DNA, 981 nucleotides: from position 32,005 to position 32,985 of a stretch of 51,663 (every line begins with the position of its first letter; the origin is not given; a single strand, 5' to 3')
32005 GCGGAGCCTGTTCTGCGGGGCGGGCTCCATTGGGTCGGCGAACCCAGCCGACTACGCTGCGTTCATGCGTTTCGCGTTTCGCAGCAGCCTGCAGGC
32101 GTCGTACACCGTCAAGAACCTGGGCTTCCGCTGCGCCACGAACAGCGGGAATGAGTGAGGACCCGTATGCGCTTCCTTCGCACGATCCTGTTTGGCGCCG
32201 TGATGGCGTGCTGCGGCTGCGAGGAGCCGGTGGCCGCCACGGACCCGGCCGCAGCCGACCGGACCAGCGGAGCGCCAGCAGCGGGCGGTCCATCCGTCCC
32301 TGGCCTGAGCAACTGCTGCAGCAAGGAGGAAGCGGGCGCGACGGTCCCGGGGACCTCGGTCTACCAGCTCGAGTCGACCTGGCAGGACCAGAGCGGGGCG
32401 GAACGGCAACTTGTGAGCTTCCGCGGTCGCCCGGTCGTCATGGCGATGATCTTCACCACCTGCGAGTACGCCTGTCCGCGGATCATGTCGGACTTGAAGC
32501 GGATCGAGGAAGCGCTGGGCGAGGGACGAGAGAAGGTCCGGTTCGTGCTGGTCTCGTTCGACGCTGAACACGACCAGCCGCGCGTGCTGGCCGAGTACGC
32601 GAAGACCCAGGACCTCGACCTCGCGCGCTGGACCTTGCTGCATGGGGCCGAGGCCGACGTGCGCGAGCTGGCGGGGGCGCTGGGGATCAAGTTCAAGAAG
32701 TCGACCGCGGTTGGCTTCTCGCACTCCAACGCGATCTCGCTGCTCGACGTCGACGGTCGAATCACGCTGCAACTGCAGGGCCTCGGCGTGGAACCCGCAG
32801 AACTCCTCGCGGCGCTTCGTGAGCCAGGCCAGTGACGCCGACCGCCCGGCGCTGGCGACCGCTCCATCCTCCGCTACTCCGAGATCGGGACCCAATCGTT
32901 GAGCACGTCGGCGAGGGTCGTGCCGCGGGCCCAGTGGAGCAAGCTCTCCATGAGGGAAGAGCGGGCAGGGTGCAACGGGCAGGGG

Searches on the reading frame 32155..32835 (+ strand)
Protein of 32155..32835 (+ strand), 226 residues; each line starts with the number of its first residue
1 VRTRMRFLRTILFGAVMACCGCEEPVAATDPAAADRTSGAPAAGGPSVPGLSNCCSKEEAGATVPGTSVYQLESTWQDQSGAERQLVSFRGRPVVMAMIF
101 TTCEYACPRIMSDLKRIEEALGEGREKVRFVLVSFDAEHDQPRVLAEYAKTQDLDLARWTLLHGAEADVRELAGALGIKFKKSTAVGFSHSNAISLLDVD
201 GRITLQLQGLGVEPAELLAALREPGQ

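Call 74: search_protein_families(library=ncbifam, proteins=[window:32155-32835:+], max_evalue=0.00001)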
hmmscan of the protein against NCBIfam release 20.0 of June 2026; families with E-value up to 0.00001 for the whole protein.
window:32155-32835:+ (226 aa): 0 families

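Call 75: search_protein_families(library=pfam, proteins=[window:32155-32835:+], max_evalue=0.001)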
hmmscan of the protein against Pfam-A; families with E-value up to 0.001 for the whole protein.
window:32155-32835:+ (226 aa): 1 family
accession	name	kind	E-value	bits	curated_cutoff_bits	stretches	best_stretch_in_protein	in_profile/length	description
PF02630.20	SCO1-SenC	-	5.6e-20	72.1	22.8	1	77-202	7-133/134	SCO1/SenC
